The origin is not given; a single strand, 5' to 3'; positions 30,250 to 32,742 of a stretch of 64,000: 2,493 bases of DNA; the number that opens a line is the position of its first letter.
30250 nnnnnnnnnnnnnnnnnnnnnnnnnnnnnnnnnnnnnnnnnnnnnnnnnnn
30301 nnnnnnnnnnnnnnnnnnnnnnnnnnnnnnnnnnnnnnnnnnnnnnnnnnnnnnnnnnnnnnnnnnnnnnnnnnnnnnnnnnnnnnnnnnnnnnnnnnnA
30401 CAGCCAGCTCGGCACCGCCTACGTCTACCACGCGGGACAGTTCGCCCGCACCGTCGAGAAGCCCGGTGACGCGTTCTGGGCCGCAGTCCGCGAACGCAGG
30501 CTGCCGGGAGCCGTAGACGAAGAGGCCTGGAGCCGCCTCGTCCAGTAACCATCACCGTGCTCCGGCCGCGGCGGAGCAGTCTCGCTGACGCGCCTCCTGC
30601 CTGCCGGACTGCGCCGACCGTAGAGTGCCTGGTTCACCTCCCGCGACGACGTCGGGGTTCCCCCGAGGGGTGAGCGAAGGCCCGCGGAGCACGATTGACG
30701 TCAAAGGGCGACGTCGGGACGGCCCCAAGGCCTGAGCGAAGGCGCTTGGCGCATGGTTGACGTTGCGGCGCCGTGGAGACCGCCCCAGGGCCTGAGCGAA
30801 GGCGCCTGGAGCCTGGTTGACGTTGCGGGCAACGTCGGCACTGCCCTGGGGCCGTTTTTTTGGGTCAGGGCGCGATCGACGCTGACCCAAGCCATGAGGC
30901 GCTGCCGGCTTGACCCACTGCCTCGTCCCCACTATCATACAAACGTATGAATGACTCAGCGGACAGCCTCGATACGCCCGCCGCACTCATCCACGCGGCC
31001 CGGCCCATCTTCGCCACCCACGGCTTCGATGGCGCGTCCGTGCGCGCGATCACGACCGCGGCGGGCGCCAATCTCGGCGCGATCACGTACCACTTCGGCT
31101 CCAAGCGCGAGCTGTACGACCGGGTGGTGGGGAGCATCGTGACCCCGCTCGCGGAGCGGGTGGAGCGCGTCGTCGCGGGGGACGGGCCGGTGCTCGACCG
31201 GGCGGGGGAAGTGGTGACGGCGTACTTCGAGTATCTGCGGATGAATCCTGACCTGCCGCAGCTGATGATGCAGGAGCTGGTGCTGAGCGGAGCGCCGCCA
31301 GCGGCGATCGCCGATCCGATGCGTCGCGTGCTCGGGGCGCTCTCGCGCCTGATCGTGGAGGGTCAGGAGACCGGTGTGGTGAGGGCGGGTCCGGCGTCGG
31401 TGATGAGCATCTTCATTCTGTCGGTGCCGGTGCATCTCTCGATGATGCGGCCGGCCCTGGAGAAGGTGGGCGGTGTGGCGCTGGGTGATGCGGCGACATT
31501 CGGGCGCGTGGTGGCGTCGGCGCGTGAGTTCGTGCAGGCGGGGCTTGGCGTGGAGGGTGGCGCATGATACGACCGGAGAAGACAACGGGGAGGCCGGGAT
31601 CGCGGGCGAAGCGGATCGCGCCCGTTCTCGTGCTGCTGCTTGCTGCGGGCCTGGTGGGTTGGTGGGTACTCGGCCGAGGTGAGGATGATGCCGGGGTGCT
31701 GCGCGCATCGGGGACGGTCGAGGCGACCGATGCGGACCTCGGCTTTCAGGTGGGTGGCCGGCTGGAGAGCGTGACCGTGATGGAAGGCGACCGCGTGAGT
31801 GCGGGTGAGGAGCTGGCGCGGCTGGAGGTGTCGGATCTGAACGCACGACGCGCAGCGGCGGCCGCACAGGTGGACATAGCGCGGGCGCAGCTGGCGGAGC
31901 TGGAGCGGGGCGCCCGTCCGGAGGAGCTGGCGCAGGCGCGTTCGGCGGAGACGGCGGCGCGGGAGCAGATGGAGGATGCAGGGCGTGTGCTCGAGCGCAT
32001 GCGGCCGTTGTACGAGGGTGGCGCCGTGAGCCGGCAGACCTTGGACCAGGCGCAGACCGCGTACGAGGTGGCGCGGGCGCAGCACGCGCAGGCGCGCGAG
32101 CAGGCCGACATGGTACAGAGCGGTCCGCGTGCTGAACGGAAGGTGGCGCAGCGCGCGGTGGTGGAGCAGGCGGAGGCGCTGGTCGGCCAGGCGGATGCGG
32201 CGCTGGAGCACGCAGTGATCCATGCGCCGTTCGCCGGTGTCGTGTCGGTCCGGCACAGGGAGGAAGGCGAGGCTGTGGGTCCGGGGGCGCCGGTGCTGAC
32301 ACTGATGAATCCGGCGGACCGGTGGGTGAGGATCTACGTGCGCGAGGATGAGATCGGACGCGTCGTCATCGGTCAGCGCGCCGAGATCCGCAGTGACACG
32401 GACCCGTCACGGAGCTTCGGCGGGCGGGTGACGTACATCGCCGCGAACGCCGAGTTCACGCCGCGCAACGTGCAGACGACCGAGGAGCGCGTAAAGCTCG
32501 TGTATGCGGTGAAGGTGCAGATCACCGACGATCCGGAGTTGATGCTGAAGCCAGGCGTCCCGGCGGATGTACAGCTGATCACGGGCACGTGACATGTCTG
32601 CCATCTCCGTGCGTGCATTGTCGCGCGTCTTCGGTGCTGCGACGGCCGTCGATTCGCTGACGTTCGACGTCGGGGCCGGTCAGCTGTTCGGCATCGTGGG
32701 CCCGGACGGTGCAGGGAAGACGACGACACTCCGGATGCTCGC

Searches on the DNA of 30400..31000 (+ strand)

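Call 5: search_rna_families(source=window, start=30400, end=31000, threshold=evalue, max_evalue=10, show_alignments=3)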
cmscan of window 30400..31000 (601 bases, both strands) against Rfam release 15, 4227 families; matches with E-value up to 10: 1.
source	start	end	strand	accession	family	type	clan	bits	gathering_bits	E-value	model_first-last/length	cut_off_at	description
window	30647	30721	-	RF01678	P37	Gene; sRNA;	-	14.3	50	5.9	1-62/62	no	Pseudomonas sRNA P37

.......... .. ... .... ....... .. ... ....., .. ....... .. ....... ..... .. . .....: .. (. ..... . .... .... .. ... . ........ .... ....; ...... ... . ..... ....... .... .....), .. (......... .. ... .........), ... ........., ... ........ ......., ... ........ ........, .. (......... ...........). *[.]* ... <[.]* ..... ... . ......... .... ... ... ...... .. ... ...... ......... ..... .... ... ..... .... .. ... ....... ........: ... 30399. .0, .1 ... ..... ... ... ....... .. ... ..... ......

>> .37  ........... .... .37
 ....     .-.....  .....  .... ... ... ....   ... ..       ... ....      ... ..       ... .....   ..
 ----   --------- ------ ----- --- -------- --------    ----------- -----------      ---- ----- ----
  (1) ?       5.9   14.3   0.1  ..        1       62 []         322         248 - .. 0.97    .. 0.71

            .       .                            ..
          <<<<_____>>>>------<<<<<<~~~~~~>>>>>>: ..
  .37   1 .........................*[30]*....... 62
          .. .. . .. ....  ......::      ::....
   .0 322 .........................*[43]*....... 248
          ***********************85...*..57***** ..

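Call 39: search_dna_similar(query=window:30595-30875:+, collection=plasmids, mode=distant, max_evalue=0.01, max_rows=10)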
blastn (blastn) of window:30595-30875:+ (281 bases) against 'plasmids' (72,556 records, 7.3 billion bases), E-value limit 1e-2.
No match.

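Call 40: search_dna_similar(query=window:30595-30875:+, collection=phages, mode=distant, max_evalue=0.01, max_rows=10)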
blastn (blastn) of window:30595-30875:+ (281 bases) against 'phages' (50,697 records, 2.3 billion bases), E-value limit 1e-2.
No match.

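Call 65: build_rna_model(alignment_id=A4, structure=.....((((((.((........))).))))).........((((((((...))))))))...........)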
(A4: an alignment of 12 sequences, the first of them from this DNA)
Model R1 built from alignment A4 (12 sequences, 70 columns); structure: as given.
model positions 66; base pairs 16; branch points 1; effective number of sequences 9.62; information 0.85 bits per position. Calibrated on 0.2 Mb of random sequence (short: E-values are rough).
structure used (alignment columns):
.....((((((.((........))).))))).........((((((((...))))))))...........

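Call 66: search_with_rna_model(model_id=R1, sources=[window, L053, L013, L015, L018, L010, L063, L064, L019, L001], max_evalue=1)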
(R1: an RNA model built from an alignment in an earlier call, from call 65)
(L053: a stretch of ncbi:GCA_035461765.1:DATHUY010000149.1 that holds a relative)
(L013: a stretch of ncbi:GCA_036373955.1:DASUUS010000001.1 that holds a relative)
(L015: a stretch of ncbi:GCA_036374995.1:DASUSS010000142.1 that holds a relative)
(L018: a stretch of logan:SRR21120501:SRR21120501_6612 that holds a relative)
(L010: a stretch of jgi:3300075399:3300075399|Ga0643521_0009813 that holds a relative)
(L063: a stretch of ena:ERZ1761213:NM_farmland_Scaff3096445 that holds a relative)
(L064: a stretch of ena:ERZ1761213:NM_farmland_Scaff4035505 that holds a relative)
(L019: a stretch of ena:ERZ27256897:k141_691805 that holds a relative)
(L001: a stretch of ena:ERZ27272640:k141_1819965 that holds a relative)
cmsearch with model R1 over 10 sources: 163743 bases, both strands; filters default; matches with E-value up to 1: 14.
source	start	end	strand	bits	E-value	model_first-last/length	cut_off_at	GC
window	30780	30844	+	80.8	4e-14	1-66/66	no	0.72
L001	3630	3694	+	80.8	4e-14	1-66/66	no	0.72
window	30658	30719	+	63.1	1.5e-10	1-66/66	no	0.68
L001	3509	3570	+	63.1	1.5e-10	1-66/66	no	0.68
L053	10449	10515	+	59.4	8e-10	1-66/66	no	0.64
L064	2511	2576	+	52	2.4e-08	1-66/66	no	0.77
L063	4062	4127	+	48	1.6e-07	1-66/66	no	0.79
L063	1493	1578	-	18.4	0.13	1-66/66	no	0.76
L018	8943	9010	-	17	0.26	1-66/66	no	0.72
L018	7880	7934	-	16.8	0.28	1-66/66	no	0.65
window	63565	63621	+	16.2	0.37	1-66/66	no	0.79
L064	671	721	+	15.5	0.51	1-66/66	no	0.71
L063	2263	2310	+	15.3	0.57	1-66/66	no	0.69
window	6866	6932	+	14.5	0.82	1-66/66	no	0.7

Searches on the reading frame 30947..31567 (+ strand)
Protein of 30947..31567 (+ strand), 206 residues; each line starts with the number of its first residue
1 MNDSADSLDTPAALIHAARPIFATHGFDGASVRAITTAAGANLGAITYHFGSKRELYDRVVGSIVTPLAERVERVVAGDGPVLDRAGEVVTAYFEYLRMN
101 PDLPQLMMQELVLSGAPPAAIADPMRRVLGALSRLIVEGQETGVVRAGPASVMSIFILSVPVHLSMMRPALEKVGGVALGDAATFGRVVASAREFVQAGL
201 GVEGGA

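Call 13: search_protein_families(library=pfam, proteins=[window:30947-31567:+], max_evalue=0.01)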
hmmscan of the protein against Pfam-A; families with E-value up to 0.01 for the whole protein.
window:30947-31567:+ (206 aa): 3 families
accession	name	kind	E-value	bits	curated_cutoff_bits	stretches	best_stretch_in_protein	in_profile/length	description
PF00440.29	TetR_N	-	2.9e-12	46.6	24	1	14-60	1-47/47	Bacterial regulatory proteins, tetR family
PF17938.6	TetR_C_29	-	1.2e-05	25.9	26.2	1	88-181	7-104/119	Tetracyclin repressor-like, C-terminal domain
PF17932.6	TetR_C_24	-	0.0051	17.5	26.4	1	80-160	2-83/114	Tetracyclin repressor-like, C-terminal domain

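Call 14: find_encoding_contigs(protein=window:30947-31567:+, flank=10000, max_places=10)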
Protein window:30947-31567:+ (206 aa): no gene with exactly this product is on record in the collection.

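Call 56: search_protein_families(library=ncbifam, proteins=[window:30947-31567:+], max_evalue=0.1)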
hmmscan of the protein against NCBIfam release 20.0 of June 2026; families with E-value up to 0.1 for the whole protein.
window:30947-31567:+ (206 aa): 18 families
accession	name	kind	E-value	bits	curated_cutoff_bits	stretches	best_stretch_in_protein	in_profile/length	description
TIGR03613.1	RutR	equivalog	9.1e-13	48.5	368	1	12-199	11-198/202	pyrimidine utilization regulatory protein R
NF053516.1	TranRepPrsAVib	equivalog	1.6e-12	47.7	300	1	8-65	5-62/208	TetR family transcriptional repressor PsrA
NF041196.1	ScbR_bind_reg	equivalog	2.3e-12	47.5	150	1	8-101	5-98/191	ScbR family autoregulator-binding transcription factor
NF037937.1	septum_RefZ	equivalog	7.7e-12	45.5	180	1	13-113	3-105/195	forespore capture DNA-binding protein RefZ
TIGR03384.1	betaine_BetI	equivalog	9.7e-08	31.9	201.3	1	12-102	11-101/189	choline-binding transcriptional repressor BetI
NF008587.1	PRK11552.1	equivalog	1.3e-07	31.6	365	1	13-64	11-61/213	transcriptional regulator CecR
NF053731.1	TransRegFasRMycb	equivalog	1.8e-07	31.1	330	1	13-100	15-102/199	HTH-type transcriptional activator FasR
NF011584.0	PRK15008.1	equivalog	4.5e-07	29.9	230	1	13-200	22-209/212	HTH-type transcriptional regulator RutR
NF053878.1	FATransRegFadRBac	equivalog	4.5e-07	29.8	200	1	13-146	7-141/190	fatty acid metabolism transcriptional regulator FadR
NF051852.1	efflux_TF_MtrR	exception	1.8e-06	27.9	280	1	6-74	7-75/205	multidrug efflux system transcriptional repressor MtrR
NF007430.0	PRK09975.1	equivalog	3.4e-06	26.4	274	1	5-61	7-63/220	acrEF/envCD operon transcriptional regulator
NF050111.1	TransRegSACE7040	equivalog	5.8e-06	26.3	250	1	13-97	5-89/186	SACE_7040 family transcriptional regulator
NF007949.0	PRK10668.1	equivalog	2e-05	24.2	271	1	8-61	10-63/216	multidrug efflux transporter transcriptional repressor AcrR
NF001978.0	PRK00767.1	equivalog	0.00011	22.1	118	1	13-100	13-101/197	transcriptional regulator BetI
NF033703.1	transcr_KstR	equivalog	0.00021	21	280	1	17-132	15-130/185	cholesterol catabolism transcriptional regulator KstR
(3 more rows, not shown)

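Call 57: search_protein_families(library=padloc, proteins=[window:30947-31567:+], max_evalue=0.01)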
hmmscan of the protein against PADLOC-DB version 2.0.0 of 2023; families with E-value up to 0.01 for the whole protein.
window:30947-31567:+ (206 aa): 0 families

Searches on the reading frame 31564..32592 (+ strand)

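Call 13: search_protein_families(library=pfam, proteins=[window:31564-32592:+], max_evalue=0.01)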
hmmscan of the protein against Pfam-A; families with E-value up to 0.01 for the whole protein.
window:31564-32592:+ (342 aa): 5 families
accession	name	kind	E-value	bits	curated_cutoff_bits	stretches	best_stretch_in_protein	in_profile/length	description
PF16576.10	HlyD_D23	-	7.7e-19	68.3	30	2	155-303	51-195/214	Barrel-sandwich domain of CusB or HlyD membrane-fusion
PF13437.12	HlyD_3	-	1.6e-17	64.6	22.2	1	218-323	1-96/106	HlyD family secretion protein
PF00364.28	Biotin_lipoyl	-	0.00048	20.4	22.1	0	64-87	50-73/73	Biotin-requiring enzyme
PF13533.13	Biotin_lipoyl_2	-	0.0015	18.8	29.8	0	62-88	6-32/32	Biotin-lipoyl like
PF02321.23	OEP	-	0.007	16.6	22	1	122-182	116-176/187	Outer membrane efflux protein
